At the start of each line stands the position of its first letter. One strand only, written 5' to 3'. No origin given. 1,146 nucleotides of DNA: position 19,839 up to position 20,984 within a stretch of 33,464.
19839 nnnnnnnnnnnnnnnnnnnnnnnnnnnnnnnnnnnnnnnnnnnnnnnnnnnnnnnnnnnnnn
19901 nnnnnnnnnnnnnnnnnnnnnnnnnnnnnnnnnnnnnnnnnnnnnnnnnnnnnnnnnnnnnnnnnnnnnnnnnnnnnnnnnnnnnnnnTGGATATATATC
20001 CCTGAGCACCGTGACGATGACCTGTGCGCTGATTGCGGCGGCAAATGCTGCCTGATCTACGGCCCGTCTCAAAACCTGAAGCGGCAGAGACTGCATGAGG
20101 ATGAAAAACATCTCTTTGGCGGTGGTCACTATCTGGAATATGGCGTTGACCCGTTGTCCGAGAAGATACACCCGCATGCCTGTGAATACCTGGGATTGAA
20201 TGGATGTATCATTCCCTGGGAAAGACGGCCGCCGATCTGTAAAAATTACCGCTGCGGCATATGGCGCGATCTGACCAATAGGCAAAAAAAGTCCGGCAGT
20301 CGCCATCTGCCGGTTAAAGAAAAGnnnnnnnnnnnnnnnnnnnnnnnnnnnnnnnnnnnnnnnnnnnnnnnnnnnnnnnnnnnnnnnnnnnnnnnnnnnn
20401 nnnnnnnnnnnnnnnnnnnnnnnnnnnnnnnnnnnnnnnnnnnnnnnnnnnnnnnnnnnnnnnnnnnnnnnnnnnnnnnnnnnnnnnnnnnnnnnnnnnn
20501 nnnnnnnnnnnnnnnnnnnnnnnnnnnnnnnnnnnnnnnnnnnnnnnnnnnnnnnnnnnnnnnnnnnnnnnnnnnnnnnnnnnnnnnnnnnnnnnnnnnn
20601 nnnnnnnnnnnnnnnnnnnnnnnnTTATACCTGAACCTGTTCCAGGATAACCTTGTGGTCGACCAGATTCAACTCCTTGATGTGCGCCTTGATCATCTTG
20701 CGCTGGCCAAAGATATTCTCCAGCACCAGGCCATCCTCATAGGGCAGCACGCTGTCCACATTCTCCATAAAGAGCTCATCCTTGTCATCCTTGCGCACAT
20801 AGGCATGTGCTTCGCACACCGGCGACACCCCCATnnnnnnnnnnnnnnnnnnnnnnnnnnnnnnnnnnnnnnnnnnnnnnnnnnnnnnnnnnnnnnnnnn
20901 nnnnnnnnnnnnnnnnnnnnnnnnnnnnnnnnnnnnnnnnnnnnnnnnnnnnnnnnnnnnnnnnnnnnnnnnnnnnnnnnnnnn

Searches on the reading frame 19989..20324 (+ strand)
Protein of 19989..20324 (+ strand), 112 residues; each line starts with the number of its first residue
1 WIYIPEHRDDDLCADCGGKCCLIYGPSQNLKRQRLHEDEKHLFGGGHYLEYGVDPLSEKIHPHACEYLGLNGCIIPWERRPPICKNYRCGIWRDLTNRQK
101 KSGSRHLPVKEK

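Call 8: search_protein_families(library=pfam, proteins=[window:19989-20324:+], max_evalue=0.01)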
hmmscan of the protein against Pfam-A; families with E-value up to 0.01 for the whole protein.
seq(112 aa): 0 families

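Call 12: find_homologous_proteins(query=window:19989-20324:+, max_evalue=0.01)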
Query seq(112 aa) (112 aa): 8 proteins with E <= 0.01 among 10 candidates.
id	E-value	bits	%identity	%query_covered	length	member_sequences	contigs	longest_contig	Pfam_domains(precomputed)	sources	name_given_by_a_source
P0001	1.7e-55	204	84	86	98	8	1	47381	-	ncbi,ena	ncbi:MAG: hypothetical protein ABSC17_07310 [Thermacetogeniaceae bacterium]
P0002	3.6e-45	171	71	84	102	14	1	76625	-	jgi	jgi:Fe-S-cluster containining protein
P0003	2.9e-43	165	65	85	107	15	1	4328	-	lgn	-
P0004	5.7e-42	161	68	88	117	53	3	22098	-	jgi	jgi:Fe-S-cluster containining protein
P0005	1.4e-41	159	66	87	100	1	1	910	-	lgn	-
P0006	2.7e-41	158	65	84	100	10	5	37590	-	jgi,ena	-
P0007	2.3e-37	146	63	87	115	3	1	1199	-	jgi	jgi:Fe-S-cluster containining protein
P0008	1.7e-36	143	72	70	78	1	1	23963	-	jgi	jgi:hypothetical protein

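Call 15: find_encoding_contigs(protein=P0001, flank=6000, max_places=4)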
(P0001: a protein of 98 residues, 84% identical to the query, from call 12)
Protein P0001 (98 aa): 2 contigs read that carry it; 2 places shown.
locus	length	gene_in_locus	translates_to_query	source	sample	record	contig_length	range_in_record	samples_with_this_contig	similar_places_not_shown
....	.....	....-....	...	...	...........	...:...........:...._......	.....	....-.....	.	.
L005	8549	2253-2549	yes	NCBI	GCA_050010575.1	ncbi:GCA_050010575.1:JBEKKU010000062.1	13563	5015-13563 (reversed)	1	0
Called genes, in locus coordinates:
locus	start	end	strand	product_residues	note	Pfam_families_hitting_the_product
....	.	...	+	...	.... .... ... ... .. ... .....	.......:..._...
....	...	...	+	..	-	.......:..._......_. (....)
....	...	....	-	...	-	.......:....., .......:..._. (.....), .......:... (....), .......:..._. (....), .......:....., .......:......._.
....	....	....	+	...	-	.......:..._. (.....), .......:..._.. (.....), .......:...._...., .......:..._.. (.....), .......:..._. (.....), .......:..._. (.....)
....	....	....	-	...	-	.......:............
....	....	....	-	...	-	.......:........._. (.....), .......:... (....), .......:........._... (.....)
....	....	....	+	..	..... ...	-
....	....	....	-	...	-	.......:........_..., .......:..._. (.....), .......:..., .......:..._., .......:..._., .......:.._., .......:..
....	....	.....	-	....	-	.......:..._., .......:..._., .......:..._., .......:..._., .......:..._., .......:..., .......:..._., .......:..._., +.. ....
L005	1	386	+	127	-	PF13432:TPR_16 (faint), PF13174:TPR_6 (faint), PF13424:TPR_12 (faint), PF00515:TPR_1 (faint), PF07719:TPR_2 (faint), PF13181:TPR_8 (faint)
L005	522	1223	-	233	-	PF00156:Pribosyltran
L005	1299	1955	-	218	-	PF12146:Hydrolase_4 (faint), PF01738:DLH, PF02129:Peptidase_S15 (faint)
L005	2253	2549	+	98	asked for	-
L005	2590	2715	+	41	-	-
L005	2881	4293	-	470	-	PF00072:Response_reg, PF08448:PAS_4 (faint), PF00989:PAS, PF13188:PAS_8, PF13426:PAS_9, PF13487:HD_5, PF01966:HD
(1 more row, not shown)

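Call 16: find_encoding_contigs(protein=P0002, flank=6000, max_places=4)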
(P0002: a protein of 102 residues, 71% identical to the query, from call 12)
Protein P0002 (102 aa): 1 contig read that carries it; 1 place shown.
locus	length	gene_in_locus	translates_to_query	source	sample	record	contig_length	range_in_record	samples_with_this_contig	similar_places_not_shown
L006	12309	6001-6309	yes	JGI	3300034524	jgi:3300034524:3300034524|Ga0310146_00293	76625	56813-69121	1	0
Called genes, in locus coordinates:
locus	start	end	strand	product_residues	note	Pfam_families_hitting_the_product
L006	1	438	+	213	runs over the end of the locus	PF00156:Pribosyltran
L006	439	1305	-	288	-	PF00892:EamA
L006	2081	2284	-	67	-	PF08141:SspH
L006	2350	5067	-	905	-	PF03699:UPF0182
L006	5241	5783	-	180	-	PF01885:PTS_2-RNA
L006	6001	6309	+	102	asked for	-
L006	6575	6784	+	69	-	-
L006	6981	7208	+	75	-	PF02604:PhdYeFM_antitox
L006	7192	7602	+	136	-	PF01850:PIN, PF13470:PIN_3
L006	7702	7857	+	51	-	-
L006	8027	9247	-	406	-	PF17853:GGDEF_2 (weak), PF13556:HTH_30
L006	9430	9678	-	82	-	-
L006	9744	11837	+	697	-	PF26965:MimR_N, PF00158:Sigma54_activat, PF14532:Sigma54_activ_2, PF01078:Mg_chelatase (weak), PF25601:AAA_lid_14, PF02954:HTH_8, PF12728:HTH_17 (weak), PF13384:HTH_23 (weak), +3 more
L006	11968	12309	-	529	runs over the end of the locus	PF00070:Pyr_redox (faint), PF00890:FAD_binding_2, PF01134:GIDA (faint), PF01266:DAO, PF03486:HI0933_like (weak), PF07992:Pyr_redox_2 (weak), PF12831:FAD_oxidored, PF13450:NAD_binding_8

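Call 17: find_encoding_contigs(protein=P0004, flank=6000, max_places=4)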
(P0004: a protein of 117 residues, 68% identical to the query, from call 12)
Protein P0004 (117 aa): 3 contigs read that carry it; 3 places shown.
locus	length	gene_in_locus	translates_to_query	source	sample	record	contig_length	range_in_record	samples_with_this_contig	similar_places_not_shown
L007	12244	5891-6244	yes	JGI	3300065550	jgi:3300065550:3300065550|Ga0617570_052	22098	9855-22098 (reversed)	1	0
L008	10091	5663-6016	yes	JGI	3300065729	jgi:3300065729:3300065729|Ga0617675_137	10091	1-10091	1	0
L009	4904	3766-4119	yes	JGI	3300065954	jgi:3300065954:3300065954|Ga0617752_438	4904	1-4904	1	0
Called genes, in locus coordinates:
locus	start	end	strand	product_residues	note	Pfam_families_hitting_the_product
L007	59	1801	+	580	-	PF01609:DDE_Tnp_1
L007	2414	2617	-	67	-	PF08141:SspH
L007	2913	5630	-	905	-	PF03699:UPF0182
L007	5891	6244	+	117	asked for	-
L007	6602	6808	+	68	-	-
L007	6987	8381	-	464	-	PF07969:Amidohydro_3 (faint), PF01979:Amidohydro_1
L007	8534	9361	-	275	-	PF00857:Isochorismatase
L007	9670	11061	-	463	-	PF07969:Amidohydro_3 (weak), PF01979:Amidohydro_1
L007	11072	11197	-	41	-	-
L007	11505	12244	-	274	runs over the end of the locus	PF00857:Isochorismatase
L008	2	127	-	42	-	?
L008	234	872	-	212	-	PF02607:B12-binding_2, PF02310:B12-binding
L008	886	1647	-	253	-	PF00392:GntR, PF07702:UTRA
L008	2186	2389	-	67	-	PF08141:SspH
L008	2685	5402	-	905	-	PF03699:UPF0182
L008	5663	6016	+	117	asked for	-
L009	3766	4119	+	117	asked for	-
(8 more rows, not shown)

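Call 18: find_encoding_contigs(protein=P0006, flank=6000, max_places=5)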
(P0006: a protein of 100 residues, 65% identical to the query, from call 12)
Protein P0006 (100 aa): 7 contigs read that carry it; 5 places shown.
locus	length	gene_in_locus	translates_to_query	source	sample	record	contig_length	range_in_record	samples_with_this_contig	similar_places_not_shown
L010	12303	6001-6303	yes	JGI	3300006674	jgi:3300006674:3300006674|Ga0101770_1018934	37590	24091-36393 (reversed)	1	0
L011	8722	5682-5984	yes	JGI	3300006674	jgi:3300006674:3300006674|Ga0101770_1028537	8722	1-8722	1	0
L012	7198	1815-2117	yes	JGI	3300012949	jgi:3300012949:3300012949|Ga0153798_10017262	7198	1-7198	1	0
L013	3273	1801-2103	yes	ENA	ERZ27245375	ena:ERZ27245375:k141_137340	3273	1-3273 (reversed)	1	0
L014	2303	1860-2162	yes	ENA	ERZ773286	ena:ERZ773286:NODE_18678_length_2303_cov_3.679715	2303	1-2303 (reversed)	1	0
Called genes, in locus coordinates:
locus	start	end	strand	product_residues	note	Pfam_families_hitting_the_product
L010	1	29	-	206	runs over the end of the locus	PF02607:B12-binding_2, PF02310:B12-binding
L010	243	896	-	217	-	PF02607:B12-binding_2, PF02310:B12-binding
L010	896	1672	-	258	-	PF00392:GntR, PF08220:HTH_DeoR (faint), PF08279:HTH_11 (weak), PF07702:UTRA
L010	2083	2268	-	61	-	PF08141:SspH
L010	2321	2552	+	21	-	-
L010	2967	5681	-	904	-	-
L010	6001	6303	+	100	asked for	-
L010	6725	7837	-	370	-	PF01497:Peripla_BP_2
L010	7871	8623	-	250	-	PF00005:ABC_tran, PF02463:SMC_N (weak), PF13555:AAA_29 (faint), PF13304:AAA_21 (faint)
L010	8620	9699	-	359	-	PF01032:FecCD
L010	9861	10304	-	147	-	PF01980:TrmO_N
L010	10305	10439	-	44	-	-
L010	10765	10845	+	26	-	-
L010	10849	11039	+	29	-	-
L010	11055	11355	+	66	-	-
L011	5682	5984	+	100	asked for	-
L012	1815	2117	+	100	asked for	-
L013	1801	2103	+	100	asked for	-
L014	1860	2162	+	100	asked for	-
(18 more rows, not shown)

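Call 42: find_encoding_contigs(protein=P0008, flank=6000, max_places=4)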
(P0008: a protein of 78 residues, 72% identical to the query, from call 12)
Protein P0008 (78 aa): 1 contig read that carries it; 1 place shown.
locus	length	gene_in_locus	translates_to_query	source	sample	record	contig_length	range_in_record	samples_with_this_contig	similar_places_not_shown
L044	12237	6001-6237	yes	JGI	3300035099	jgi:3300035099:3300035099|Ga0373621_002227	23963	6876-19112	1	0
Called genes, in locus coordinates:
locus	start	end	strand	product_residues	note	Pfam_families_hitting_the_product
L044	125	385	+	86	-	PF05582:Peptidase_U57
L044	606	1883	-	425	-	PF04055:Radical_SAM, PF13353:Fer4_12 (weak)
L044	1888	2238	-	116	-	-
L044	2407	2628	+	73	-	-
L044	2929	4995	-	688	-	PF25778:DUF7948, PF06739:SBBP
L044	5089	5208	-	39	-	-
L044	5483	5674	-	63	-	-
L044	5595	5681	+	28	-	-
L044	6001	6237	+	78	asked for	-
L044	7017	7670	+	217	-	PF00702:Hydrolase, PF12710:HAD (weak), PF13419:HAD_2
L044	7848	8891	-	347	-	PF01385:OrfB_IS605, PF07282:Cas12f1-like_TNB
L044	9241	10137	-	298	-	PF01183:Glyco_hydro_25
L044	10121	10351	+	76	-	-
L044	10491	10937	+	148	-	PF01713:Smr (weak)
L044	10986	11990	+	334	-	PF00724:Oxidored_FMN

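Call 43: find_encoding_contigs(protein=P0003, flank=6000, max_places=4)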
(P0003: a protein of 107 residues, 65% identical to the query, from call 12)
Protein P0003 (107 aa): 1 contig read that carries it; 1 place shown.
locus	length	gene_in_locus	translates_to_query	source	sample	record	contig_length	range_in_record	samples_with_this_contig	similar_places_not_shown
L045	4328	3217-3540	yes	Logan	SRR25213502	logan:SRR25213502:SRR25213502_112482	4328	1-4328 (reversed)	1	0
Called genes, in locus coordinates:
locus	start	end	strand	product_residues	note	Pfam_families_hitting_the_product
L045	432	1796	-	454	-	PF07833:Cu_amine_oxidN1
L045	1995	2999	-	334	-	PF00395:SLH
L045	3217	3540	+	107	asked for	-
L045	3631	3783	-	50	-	-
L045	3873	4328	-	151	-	?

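Call 51: search_protein_families(library=pfam, proteins=[P0001, P0002, P0003, P0004, P0006, P0007], max_evalue=10)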
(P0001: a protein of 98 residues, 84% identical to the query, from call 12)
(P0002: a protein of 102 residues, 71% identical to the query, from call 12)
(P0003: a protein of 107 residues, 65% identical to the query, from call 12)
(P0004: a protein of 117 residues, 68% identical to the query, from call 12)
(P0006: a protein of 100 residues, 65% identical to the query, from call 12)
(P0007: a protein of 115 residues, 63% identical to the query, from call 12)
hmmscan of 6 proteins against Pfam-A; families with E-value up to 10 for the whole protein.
P0001 (98 aa): 0 families

P0002 (102 aa): 0 families

P0003 (107 aa): 0 families

P0004 (117 aa): 0 families

P0006 (100 aa): 0 families

P0007 (115 aa): 0 families
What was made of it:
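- On YkgJ / CxxCxxCC (PF03692) for the convergent protein: No hit at E up to 10 for the window protein or six homologues (calls 8, 51).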

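Call 52: search_protein_families(library=ncbifam, proteins=[P0001, P0004], max_evalue=10)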
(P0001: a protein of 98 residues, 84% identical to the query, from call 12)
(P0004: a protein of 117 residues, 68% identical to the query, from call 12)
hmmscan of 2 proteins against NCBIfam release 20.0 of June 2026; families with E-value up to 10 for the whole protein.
P0001 (98 aa): 0 families

P0004 (117 aa): 0 families
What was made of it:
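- On Antisense-acting riboswitch (AspocR / ubiG S-box type): The Cys protein has no family assignment (calls 51, 52).
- Tried and rejected: Pfam and NCBIfam gave nothing (calls 51, 52).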

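Call 60: predict_structure(alignment_id=A4)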
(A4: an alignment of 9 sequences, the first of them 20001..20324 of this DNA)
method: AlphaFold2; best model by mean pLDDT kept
length: 108 residues; sequences in the alignment: 9
mean_pLDDT: 52.0   pTM: 0.43
mean pLDDT of the five models: 52.0, 49.3, 48.8, 45.2, 44.4
residues with pLDDT >= 90: 0; 70-90: 18; 50-70: 40; < 50: 50
segments of 3 or more residues with pLDDT < 50: 1-18, 64-70, 84-108
pLDDT, mean of each block of 10 residues (from residue 1): 38 45 67 76 69 58 45 61 46 32 33
secondary structure, 60 per line:
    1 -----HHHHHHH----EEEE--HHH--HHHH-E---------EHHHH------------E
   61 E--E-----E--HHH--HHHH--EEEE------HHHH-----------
elements in order: H6-12 E17-20 H28-31 H44-47 H78-81 E84-87 H94-97
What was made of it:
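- On YkgJ / CxxCxxCC (PF03692) for the convergent protein: The AF2 model is too poor to use (pLDDT 52, call 60).
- Tried and rejected: The AlphaFold model had pLDDT 52, so I ran no fold search (call 60).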

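Call 61: search_protein_representatives(alignment_id=A4)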
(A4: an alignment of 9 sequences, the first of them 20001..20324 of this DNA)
Query: 9 sequences, 100 profile positions. Proteins with E-value up to 0.001 (for the whole library): 139; up to 1e-10: 20; up to 1e-30: 1. The best 139 are listed.
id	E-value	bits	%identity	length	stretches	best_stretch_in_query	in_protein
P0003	6.8e-52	189.8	-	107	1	1-98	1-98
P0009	6.4e-30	119.3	-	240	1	1-72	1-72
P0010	3.9e-22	94.3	-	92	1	25-84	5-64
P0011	1.3e-17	79.9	-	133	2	51-95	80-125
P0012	5.9e-17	77.7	-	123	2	61-94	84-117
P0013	2.0e-16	76.0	-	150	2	54-95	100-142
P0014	8.9e-15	70.7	-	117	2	59-91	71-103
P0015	6.8e-14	67.9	-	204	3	55-94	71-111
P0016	8.1e-14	67.6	-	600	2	13-96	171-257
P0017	2.4e-13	66.2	-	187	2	55-96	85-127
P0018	1.5e-12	63.6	-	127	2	8-65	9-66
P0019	4.2e-12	62.2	-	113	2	59-94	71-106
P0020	9.1e-12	61.1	-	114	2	57-95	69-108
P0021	9.5e-12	61.0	-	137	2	56-94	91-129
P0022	2.3e-11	59.8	-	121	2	57-95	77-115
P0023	2.5e-11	59.7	-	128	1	5-95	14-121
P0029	2.3e-10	56.5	-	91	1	12-96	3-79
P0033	1.8e-09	53.7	-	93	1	10-95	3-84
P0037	3.4e-09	52.8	-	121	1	2-99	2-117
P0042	1.3e-08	50.9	-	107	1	5-97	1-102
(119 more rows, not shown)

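Call 62: search_protein_families(library=pfam, proteins=[P0009, P0011, P0012, P0013, P0016, P0023, P0029, P0033, P0037, P0042], max_evalue=0.01)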
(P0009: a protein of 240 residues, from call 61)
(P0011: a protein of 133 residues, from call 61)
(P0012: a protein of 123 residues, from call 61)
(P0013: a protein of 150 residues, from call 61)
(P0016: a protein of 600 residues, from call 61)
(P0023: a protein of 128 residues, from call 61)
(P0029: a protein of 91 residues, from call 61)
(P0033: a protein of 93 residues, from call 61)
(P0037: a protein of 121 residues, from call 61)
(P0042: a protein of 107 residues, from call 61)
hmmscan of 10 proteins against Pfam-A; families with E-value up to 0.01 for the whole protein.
P0009 (240 aa): 1 family
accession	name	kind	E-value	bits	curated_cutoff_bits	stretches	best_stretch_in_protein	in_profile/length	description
PF01968.24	Hydantoinase_A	-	1.3e-25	90.7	22.9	1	71-193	23-147/291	Hydantoinase/oxoprolinase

P0011 (133 aa): 0 families

P0012 (123 aa): 0 families

P0013 (150 aa): 0 families

P0016 (600 aa): 0 families

P0023 (128 aa): 0 families

P0029 (91 aa): 1 family
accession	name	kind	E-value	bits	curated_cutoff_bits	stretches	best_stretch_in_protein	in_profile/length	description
PF03692.20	CxxCxxCC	-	0.00062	20.9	23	1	5-73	2-71/85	Putative zinc- or iron-chelating domain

P0033 (93 aa): 0 families

P0037 (121 aa): 0 families

P0042 (107 aa): 1 family
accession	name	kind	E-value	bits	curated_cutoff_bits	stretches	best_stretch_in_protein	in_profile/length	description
PF03692.20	CxxCxxCC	-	0.0016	19.5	23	1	10-95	2-71/85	Putative zinc- or iron-chelating domain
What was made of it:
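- On YkgJ / CxxCxxCC (PF03692) for the convergent protein: A profile search finds 139 remote relatives, and two of the ten tested have sub-threshold PF03692 hits of 19.5-20.9 bits against a cutoff of 23 (calls 61, 62).
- Checked: No Pfam or NCBIfam model hits the Cys protein, so 'YkgJ-like' rests on remote similarity only (calls 8, 51, 52, 62).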

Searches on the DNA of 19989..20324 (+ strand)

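Call 44: search_rna_families(sources=[L044, L045], threshold=gathering)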
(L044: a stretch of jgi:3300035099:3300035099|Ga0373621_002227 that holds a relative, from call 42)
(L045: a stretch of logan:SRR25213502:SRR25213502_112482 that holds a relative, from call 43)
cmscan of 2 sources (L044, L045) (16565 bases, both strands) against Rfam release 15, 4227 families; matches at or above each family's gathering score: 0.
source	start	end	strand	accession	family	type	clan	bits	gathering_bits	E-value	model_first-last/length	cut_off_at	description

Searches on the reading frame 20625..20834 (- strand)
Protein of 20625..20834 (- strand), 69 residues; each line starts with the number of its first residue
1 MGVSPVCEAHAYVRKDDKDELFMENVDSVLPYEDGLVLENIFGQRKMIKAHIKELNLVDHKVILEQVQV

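Call 8: search_protein_families(library=pfam, proteins=[window:20625-20834:-], max_evalue=0.01)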
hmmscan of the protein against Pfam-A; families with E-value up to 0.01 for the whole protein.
window:20625-20834:- (69 aa): 1 family
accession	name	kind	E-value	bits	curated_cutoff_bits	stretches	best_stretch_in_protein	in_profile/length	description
PF10133.14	CooT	-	4.6e-24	84.9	27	1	7-65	2-60/60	CO dehydrogenase accessory protein CooT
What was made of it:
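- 20625..20834 (-): cooT-like gene (PF10133). The likely true start is GTG 20817-20819, giving MCEAH... Pfam hit of 84.9 bits (call 8).
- Checked: The cooT-like ORF 20625-20834 (-) matches PF10133 at 84.9 bits (call 8).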

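Call 10: find_encoding_contigs(protein=window:20625-20834:-, flank=6000, max_places=10)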
Protein window:20625-20834:- (69 aa): 4 contigs read that carry it; 3 places shown.
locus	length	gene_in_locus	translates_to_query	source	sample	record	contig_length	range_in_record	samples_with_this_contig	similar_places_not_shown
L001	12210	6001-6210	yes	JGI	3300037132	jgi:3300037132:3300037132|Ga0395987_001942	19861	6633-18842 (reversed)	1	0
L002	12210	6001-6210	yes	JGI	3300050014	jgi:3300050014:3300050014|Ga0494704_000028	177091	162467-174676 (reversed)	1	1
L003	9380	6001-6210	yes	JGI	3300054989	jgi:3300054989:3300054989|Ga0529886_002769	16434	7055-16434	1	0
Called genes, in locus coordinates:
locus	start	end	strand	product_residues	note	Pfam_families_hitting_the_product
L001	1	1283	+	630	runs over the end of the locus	PF02734:Dak2, PF21645:FakA-like_M, PF13684:FakA-like_C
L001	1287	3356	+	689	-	PF17191:RecG_wedge, PF00270:DEAD, PF04851:ResIII (weak), PF00271:Helicase_C, PF22590:Cas3-like_C_2 (weak), PF19833:RecG_dom3_C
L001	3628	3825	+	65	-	PF00269:SASP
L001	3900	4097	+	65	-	PF00269:SASP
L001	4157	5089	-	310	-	PF03418:Peptidase_A25, PF06866:DUF1256 (faint), PF03418:Peptidase_A25 (weak)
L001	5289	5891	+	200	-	PF03167:UDG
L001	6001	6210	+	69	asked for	PF10133:CooT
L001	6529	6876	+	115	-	-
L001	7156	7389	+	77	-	-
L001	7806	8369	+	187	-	PF03602:Cons_hypoth95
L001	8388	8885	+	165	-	PF01467:CTP_transf_like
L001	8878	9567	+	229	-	-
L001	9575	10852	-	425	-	PF07670:Gate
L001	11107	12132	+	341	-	PF01515:PTA_PTB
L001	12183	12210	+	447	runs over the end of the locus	PF00871:Acetate_kinase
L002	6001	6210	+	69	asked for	PF10133:CooT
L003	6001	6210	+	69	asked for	PF10133:CooT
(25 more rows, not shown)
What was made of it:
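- Gene callers predict the 115/127-aa ORF immediately after the riboswitch (call 10).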

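Call 20: find_related_loci(query=window:20625-20834:-, collection=genome_contigs, flank=8000)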
Query window:20625-20834:- (69 aa) in genome_contigs; peptide patterns used: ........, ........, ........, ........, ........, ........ (x = any residue, [..] = any of these).
133 stretches matched a pattern; 16 encode a relative of the query (tblastn E <= 1e-3); 16 distinct loci.
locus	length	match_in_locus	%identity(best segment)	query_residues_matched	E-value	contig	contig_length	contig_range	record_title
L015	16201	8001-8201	96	1-67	8e-40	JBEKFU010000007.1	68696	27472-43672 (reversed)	MAG: Thermacetogeniaceae bacterium isolate SPRUCE 237 SPRUCE_237_7, whole genome shotgun sequence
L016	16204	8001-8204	91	1-68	4e-38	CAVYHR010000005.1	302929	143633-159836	MAG: uncultured Peptococcaceae bacterium isolate MFD03726.bin.2.136 genome assembly, contig: contig_41096, whole genome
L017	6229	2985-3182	88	1-66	5e-36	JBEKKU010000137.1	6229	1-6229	MAG: Thermacetogeniaceae bacterium isolate SPRUCE 354 SPRUCE_354_137, whole genome shotgun sequence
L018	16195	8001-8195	88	2-66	8e-35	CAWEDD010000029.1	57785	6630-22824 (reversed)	MAG: uncultured Peptococcaceae bacterium isolate MFD01231.bin.2.34 genome assembly, contig: contig_42086, whole genome s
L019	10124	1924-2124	85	1-67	4e-35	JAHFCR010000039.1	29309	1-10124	MAG: Peptococcaceae bacterium isolate nzgw226 NODE_2321_length_29310_cov_5.478399, whole genome shotgun sequence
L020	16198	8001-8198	85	2-67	1e-33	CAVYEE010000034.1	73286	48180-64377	MAG: uncultured Peptococcaceae bacterium isolate MFD04492.bin.2.79 genome assembly, contig: contig_65739, whole genome s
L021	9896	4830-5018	75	6-68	8e-28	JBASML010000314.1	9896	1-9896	MAG: Syntrophaceticus sp. isolate MFD13483_ilm_asm_bin7 k127_11765, whole genome shotgun sequence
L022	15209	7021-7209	75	6-68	2e-27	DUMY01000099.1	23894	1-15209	MAG TPA_asm: Syntrophomonadaceae bacterium isolate AS05jafATM_105 29895_AS05, whole genome shotgun sequence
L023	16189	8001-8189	73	6-67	9e-26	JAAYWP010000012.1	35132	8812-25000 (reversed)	MAG: Syntrophomonadaceae bacterium isolate AS4GglBPBL_35 1311_AS4G, whole genome shotgun sequence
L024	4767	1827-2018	66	5-68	5e-24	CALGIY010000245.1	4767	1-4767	MAG TPA_asm: uncultured Thermoanaerobacteraceae bacterium isolate SRR1562005_bin.131_CONCOCT_v1.1_MAG genome assembly, c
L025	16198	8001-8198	64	2-66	2e-22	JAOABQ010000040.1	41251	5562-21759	MAG: Clostridia bacterium isolate SKW182 k141_738104, whole genome shotgun sequence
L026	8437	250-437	71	6-68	6e-18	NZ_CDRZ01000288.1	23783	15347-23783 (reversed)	Syntrophaceticus schinkii strain Sp3, whole genome shotgun sequence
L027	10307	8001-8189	52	6-67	6e-17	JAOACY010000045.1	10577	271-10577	MAG: Clostridia bacterium isolate SKW22 k141_235987, whole genome shotgun sequence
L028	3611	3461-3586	69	6-47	6e-16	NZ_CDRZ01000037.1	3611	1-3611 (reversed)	Syntrophaceticus schinkii strain Sp3, whole genome shotgun sequence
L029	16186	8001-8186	55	6-66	2e-12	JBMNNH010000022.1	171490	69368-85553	MAG: Acetivibrionales bacterium isolate SBF912LR0HQ0143 contig_58526, whole genome shotgun sequence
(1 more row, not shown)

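Call 34: find_related_loci(query=window:20625-20834:-, collection=metagenome_contigs, flank=6000)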
Query window:20625-20834:- (69 aa) in metagenome_contigs; peptide patterns used: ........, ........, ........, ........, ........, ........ (x = any residue, [..] = any of these).
182 stretches matched a pattern; 13 encode a relative of the query (tblastn E <= 1e-3); 13 distinct loci.
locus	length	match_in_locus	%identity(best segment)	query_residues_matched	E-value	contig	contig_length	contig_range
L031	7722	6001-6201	96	1-67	4e-40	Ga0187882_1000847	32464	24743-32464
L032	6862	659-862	94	1-68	1e-39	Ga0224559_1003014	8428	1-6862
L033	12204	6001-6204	93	1-68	1e-38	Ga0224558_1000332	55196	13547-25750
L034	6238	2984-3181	88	1-66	3e-36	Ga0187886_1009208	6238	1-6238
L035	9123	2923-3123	87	1-67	4e-35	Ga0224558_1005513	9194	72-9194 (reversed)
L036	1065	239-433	82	2-66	1e-33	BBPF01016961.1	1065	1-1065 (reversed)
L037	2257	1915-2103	75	6-68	9e-28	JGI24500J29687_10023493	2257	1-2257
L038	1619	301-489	71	6-68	1e-26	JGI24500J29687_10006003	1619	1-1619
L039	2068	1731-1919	71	6-68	1e-26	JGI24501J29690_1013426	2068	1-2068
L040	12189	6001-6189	73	6-67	4e-26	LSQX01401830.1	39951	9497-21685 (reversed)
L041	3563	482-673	63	3-66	8e-23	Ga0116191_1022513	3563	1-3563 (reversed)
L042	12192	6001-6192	61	3-66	1e-22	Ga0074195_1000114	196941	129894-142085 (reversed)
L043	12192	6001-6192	47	6-68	6e-16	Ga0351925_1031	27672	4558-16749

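Call 52: search_protein_families(library=ncbifam, proteins=[window:20625-20834:-], max_evalue=10)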
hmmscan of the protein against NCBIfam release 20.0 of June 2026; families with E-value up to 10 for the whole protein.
window:20625-20834:- (69 aa): 0 families
